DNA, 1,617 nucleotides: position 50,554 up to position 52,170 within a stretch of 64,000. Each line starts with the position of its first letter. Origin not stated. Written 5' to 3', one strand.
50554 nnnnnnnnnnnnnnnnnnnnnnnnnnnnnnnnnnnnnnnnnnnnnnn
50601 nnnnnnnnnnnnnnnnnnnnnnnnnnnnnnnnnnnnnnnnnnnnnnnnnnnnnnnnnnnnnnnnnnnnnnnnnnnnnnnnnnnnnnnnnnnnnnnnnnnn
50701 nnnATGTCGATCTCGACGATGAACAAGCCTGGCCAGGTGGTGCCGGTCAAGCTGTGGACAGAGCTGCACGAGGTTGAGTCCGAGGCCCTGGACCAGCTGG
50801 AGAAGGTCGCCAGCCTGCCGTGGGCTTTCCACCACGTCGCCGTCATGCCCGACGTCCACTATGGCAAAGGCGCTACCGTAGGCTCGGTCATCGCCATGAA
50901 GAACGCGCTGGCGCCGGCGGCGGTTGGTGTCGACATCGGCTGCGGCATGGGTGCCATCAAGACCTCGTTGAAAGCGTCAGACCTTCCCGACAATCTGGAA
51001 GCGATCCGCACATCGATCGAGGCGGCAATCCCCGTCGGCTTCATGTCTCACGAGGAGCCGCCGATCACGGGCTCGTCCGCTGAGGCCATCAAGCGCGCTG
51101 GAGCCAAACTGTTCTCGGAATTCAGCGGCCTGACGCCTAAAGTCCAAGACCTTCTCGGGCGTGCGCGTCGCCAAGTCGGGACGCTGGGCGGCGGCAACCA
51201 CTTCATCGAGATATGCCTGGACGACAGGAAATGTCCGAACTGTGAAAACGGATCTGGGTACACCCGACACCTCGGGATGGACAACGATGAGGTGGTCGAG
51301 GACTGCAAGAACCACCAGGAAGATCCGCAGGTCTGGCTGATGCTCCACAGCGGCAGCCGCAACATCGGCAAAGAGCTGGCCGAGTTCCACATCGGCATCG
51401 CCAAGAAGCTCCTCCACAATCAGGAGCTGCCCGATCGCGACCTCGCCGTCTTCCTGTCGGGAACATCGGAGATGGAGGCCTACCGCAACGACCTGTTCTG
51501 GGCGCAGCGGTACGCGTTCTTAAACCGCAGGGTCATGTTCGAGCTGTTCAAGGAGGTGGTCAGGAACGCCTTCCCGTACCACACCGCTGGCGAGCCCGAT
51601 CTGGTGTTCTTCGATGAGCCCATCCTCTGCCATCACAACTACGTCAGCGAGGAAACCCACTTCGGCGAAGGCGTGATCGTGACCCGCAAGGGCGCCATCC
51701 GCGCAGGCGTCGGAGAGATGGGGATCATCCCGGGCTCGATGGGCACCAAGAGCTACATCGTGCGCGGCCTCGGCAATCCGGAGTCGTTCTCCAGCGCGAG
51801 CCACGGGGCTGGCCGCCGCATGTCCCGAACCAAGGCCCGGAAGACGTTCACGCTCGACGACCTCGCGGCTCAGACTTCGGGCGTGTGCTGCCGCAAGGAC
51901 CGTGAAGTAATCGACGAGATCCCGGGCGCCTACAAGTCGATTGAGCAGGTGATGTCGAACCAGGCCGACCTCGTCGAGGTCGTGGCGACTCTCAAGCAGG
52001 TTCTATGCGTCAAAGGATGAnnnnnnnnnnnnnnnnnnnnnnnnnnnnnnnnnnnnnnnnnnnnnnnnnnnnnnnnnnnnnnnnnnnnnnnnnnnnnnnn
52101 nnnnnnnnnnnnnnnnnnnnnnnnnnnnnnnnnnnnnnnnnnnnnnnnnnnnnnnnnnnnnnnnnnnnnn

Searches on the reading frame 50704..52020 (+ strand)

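Call 63: search_protein_families(library=pfam, proteins=[window:50704-52020:+], max_evalue=0.001)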
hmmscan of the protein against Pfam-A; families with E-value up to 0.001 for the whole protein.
window:50704-52020:+ (438 aa): 1 family
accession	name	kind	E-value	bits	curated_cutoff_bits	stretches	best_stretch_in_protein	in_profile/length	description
PF01139.22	RtcB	-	8.4e-123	411.2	27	1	31-438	1-426/426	tRNA-splicing ligase RtcB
